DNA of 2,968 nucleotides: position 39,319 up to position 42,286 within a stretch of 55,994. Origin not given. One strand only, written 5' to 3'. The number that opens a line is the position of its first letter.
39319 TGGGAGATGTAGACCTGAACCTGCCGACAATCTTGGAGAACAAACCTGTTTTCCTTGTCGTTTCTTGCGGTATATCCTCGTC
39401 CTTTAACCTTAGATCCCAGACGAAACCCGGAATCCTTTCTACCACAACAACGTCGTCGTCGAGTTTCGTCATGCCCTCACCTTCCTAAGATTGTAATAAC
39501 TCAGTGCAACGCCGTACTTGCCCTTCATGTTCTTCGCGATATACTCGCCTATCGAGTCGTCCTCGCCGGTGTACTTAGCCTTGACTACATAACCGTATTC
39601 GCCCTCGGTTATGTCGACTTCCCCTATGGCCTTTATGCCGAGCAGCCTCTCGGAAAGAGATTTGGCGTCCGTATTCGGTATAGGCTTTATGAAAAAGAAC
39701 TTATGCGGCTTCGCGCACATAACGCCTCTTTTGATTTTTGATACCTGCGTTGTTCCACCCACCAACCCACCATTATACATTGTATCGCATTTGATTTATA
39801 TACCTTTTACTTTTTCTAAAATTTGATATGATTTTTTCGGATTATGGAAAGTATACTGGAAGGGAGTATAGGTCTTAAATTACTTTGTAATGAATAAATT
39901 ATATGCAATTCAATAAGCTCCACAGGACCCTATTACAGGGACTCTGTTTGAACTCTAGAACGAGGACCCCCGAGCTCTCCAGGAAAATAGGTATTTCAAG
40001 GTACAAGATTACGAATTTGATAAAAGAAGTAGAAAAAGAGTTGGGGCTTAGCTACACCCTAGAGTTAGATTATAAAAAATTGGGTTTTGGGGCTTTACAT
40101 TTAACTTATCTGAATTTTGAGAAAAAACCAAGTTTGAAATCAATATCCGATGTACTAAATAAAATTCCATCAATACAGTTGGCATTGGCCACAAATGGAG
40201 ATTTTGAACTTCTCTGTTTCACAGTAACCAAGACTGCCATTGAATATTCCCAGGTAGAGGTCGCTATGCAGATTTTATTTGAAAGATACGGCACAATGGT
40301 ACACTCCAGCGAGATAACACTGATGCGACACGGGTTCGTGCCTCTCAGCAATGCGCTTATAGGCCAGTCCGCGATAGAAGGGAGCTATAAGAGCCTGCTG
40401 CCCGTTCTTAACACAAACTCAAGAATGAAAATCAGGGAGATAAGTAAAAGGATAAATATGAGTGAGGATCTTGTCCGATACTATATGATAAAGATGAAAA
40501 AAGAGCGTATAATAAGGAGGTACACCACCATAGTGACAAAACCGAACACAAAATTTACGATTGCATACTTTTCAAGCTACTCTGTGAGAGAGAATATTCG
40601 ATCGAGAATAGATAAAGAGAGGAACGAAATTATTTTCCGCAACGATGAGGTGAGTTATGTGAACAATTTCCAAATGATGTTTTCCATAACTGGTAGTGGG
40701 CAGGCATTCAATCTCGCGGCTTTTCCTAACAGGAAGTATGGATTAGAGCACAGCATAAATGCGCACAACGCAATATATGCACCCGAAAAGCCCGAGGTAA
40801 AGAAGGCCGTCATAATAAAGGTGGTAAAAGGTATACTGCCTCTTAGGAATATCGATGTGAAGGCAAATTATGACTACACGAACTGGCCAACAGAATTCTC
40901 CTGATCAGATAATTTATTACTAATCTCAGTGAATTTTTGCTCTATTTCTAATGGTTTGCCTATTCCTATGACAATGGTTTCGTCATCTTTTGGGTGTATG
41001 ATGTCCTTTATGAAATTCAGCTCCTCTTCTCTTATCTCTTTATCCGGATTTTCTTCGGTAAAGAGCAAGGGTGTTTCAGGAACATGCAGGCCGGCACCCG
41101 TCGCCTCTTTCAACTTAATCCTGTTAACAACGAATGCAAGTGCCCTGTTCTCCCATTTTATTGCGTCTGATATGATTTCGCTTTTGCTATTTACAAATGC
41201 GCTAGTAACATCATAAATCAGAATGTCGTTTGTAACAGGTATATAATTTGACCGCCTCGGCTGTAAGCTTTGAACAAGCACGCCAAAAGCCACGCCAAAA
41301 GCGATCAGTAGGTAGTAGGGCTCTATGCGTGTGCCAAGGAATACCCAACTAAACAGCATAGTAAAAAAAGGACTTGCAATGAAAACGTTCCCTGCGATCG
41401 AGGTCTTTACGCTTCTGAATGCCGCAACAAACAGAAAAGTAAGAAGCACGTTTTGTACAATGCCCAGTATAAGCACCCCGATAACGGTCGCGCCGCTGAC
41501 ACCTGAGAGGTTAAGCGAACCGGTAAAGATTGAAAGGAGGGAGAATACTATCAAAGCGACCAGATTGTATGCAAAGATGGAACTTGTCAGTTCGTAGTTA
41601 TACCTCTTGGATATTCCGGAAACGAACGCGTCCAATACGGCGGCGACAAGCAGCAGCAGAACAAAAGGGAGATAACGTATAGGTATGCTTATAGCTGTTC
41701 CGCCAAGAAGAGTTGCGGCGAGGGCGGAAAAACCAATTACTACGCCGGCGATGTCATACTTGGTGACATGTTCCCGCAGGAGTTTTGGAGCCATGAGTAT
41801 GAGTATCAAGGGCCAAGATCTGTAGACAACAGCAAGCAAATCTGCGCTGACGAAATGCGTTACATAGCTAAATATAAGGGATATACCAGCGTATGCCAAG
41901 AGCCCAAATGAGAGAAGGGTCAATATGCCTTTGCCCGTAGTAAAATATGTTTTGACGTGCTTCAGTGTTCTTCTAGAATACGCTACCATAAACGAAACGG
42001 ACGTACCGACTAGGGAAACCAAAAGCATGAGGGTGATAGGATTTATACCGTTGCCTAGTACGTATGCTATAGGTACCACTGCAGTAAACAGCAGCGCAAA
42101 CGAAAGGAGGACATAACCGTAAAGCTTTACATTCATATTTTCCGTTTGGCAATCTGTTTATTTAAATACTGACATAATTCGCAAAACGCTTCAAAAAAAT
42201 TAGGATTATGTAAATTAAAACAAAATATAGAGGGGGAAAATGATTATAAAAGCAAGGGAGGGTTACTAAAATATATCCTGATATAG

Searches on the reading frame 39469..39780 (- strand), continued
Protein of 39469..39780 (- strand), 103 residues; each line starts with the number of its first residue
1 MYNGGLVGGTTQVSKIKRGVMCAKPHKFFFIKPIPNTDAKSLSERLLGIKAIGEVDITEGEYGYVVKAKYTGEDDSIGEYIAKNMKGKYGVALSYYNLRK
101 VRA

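Call 51: search_protein_families(library=pfam, proteins=[L015:3105-4487:-, L016:3007-4389:-, L001:1323-2039:+], max_evalue=0.1)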
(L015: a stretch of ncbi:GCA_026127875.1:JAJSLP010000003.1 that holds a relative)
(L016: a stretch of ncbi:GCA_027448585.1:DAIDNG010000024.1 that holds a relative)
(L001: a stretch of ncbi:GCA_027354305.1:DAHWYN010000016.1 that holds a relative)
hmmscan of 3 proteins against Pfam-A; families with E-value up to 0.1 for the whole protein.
L015:3105-4487:- (460 aa): 3 families
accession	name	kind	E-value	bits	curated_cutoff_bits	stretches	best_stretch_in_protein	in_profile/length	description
PF13404.12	HTH_AsnC-type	-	6.4e-06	26.3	27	1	106-146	2-42/42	AsnC-type helix-turn-helix domain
PF13412.12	HTH_24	-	1.2e-05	25.3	21.9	1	106-147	2-43/48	Winged helix-turn-helix DNA-binding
PF01037.27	AsnC_trans_reg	-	0.0007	19.9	25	1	179-235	10-67/73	Lrp/AsnC ligand binding domain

L016:3007-4389:- (461 aa): 2 families
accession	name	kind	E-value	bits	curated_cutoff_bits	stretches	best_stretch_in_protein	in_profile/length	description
PF01037.27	AsnC_trans_reg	-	0.014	15.7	25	1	172-210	19-58/73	Lrp/AsnC ligand binding domain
PF13601.12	HTH_34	-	0.036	14.7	27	0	97-141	5-49/80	Winged helix DNA-binding domain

L001:1323-2039:+ (238 aa): 1 family
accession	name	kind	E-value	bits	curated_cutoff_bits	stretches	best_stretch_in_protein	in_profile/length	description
PF18497.6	RNase_3_N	-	0.0049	17.3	26.8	1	131-198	17-86/95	Ribonuclease III N-terminal domain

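Call 89: search_protein_families(library=padloc, proteins=[window:39469-39780:-], max_evalue=0.1)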
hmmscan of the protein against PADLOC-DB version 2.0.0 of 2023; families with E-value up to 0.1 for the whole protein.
window:39469-39780:- (103 aa): 0 families

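Call 97: find_related_loci(query=A1, collection=viral_contigs, flank=4000)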
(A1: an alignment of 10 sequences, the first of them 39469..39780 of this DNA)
Query A1 (103 aa) in viral_contigs; peptide patterns used: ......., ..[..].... (x = any residue, [..] = any of these).
127 stretches matched a pattern, but none encodes a relative of the query by tblastn (E <= 1e-3).

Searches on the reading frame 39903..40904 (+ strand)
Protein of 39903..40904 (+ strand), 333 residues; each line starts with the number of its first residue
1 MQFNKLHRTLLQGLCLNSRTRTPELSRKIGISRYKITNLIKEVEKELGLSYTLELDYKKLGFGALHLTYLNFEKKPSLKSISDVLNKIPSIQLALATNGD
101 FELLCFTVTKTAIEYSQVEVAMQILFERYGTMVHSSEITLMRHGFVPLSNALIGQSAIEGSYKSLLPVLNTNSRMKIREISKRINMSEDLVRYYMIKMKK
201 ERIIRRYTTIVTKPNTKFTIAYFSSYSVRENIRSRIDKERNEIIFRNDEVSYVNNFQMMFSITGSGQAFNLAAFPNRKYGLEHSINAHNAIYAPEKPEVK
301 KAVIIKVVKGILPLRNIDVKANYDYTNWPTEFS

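Call 3: search_protein_families(library=pfam, proteins=[window:39903-40904:+], max_evalue=1)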
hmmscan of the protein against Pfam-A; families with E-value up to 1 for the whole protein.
window:39903-40904:+ (333 aa): 6 families
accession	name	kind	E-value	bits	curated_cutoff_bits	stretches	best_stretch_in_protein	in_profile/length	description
PF13412.12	HTH_24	-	9.9e-07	28.7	21.9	2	169-205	12-48/48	Winged helix-turn-helix DNA-binding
PF13404.12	HTH_AsnC-type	-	2.4e-05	24.5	27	1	165-191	8-34/42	AsnC-type helix-turn-helix domain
PF04703.18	FaeA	-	0.001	19.8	20.7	1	169-206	9-47/62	FaeA-like protein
PF09862.15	DUF2089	-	0.11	12.7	33.4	1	40-51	19-30/47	Domain of unknown function (DUF2089)-HTH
PF04967.18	HTH_10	-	0.16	12.3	23.1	0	20-47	24-51/53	HTH DNA binding domain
PF13443.12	HTH_26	-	0.21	12.3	22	0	20-42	11-33/63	Cro/C1-type HTH DNA-binding domain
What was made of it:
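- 39903..40904 (+): Regulator 2 (333 aa): two Lrp-like units only, with no N-terminal domain and no VWxRTKE linker. It is a divergent short member of the regulator family. Pfam HTH_24 in two stretches (call 3).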

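Call 4: search_protein_families(library=ncbifam, proteins=[window:39903-40904:+], max_evalue=1)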
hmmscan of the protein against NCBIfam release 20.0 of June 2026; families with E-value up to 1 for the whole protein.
window:39903-40904:+ (333 aa): 12 families
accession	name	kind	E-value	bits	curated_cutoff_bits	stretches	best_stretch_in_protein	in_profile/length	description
NF053758.1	ChrTpTrnRegChrS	equivalog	7.8e-09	35.5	250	2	156-223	10-77/158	chromate efflux transcriptional regulator ChrS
NF041396.1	TranRegLrp_Halo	equivalog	2.8e-08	33.8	190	1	1-105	1-105/149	HTH-type transcriptional regulator Lrp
NF040820.1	trans_reg_LrpA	equivalog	3.7e-08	33.4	250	2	8-100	7-99/141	HTH-type transcriptional regulator LrpA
NF040947.1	trans_reg_LysM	equivalog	1.2e-07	31.6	180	1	164-221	7-64/136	HTH-type transcriptional regulator LysM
NF008384.0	PRK11179.1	equivalog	3.1e-07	30.3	227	2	2-118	6-123/153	transcriptional regulator AsnC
NF041395.1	TranRegLrpA1_Halo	equivalog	1.4e-05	25.1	250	2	162-211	7-56/142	HTH-type transcriptional regulator LrpA1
NF008370.0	PRK11169.1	equivalog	0.0012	18.5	233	1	3-111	12-123/164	leucine-responsive transcriptional regulator Lrp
NF040708.3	Siroheme_Dcarb_AhbA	equivalog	0.0018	18.1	140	1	178-214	20-56/144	siroheme decarboxylase subunit alpha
NF004350.0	PRK05731.1-1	equivalog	0.021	13.7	441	0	70-122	234-283/325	thiamine-phosphate kinase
NF040707.3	Siroheme_Dcarb_AhbB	equivalog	0.027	14.2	125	1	178-232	17-71/146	siroheme decarboxylase subunit beta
NF006812.0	PRK09334.1-2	equivalog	0.057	13.9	171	1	180-221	40-80/109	30S ribosomal protein S25e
TIGR01884.1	cas_HTH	subfamily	0.063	12.7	60.2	1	165-207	147-189/202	CRISPR-associated CARF protein Csa3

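Call 89: search_protein_families(library=padloc, proteins=[window:39903-40904:+], max_evalue=0.1)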
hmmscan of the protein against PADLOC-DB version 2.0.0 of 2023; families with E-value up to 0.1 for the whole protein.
window:39903-40904:+ (333 aa): 5 families
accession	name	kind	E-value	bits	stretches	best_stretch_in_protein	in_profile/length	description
PDLC01434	CasR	-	1.1e-05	23.3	1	163-206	131-173/191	"CAS-I,CAS-II,CAS-III,CAS-IV,CAS-V,CAS-VI; associated_signaling"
PDLC04133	mad1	-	0.00016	19.9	0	173-195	4-26/60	mads_1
PDLC01866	CARF3--CARF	-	0.00026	19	1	157-206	136-185/207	-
PDLC01268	CasR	-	0.00066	17.7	1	162-205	126-168/179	"CAS-I,CAS-II,CAS-III,CAS-IV,CAS-V,CAS-VI; associated_signaling"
PDLC01850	CARF3--CARF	-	0.0028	15.5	0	163-204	148-189/209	-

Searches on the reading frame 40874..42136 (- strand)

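Call 86: search_protein_families(library=pfam, proteins=[window:40874-42136:-], max_evalue=0.001)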
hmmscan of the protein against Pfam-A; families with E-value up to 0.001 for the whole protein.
window:40874-42136:- (420 aa): 1 family
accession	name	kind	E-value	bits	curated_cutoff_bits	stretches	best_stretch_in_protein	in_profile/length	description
PF00892.27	EamA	-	1.6e-15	58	28.2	2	159-288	4-132/135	EamA-like transporter family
